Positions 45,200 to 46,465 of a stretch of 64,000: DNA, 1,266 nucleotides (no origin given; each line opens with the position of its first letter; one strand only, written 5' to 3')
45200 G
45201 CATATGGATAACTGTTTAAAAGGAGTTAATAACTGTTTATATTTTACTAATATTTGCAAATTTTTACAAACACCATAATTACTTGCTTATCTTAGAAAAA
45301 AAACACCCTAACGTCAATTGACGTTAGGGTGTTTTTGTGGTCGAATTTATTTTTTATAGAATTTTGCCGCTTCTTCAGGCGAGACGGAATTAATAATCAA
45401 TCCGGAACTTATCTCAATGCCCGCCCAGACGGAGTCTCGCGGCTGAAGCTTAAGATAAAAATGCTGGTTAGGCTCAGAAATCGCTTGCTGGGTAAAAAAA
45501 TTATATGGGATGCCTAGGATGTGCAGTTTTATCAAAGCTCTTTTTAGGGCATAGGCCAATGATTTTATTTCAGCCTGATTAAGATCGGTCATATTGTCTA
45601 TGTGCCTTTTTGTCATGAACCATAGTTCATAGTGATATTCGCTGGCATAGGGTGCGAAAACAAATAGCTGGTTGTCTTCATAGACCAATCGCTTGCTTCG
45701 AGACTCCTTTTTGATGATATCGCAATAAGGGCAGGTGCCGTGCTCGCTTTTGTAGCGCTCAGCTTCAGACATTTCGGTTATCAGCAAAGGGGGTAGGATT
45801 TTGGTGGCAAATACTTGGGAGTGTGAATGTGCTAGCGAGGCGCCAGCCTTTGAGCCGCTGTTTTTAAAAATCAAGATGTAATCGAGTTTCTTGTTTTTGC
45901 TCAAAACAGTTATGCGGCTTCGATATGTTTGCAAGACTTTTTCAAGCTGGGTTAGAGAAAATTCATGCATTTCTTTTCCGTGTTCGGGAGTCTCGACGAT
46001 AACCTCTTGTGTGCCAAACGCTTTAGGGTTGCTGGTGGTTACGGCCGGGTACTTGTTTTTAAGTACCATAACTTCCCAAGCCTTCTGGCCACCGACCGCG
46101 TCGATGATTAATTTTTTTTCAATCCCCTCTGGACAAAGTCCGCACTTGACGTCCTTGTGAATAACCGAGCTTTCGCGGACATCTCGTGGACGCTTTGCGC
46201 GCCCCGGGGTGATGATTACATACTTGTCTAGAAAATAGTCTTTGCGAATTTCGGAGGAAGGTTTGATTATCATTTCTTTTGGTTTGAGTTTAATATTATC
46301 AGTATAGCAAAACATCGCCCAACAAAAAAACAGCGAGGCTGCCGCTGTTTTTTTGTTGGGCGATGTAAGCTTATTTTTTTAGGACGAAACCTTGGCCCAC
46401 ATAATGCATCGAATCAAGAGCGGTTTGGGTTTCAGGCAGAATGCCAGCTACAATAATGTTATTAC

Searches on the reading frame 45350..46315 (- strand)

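Call 9: search_protein_families(library=pfam, proteins=[window:45350-46315:-], max_evalue=0.01)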
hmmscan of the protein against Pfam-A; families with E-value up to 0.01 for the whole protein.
window:45350-46315:- (322 aa): 6 families
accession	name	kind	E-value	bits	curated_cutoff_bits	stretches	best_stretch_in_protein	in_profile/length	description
PF01087.27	GalP_UDP_transf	-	6.3e-15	56.5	22.1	1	22-175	13-184/184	Galactose-1-phosphate uridyl transferase, N-terminal domain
PF16285.10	DUF4931_N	-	1.8e-11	44.6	24.1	1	49-170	11-120/124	Domain of unknown function (DUF4931) N-terminal domain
PF01230.28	HIT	-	2.4e-06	28.5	21.5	0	87-170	13-94/98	HIT domain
PF02744.22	GalP_UDP_tr_C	-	4.8e-06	26.8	29.2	1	183-263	3-84/165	Galactose-1-phosphate uridyl transferase, C-terminal domain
PF11969.13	DcpS_C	-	1e-05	26.4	24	1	195-258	2-64/114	Scavenger mRNA decapping enzyme C-term binding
PF16268.10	DUF4921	-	0.00029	20.3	28.5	1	136-315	213-388/425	Domain of unknown function (DUF4921)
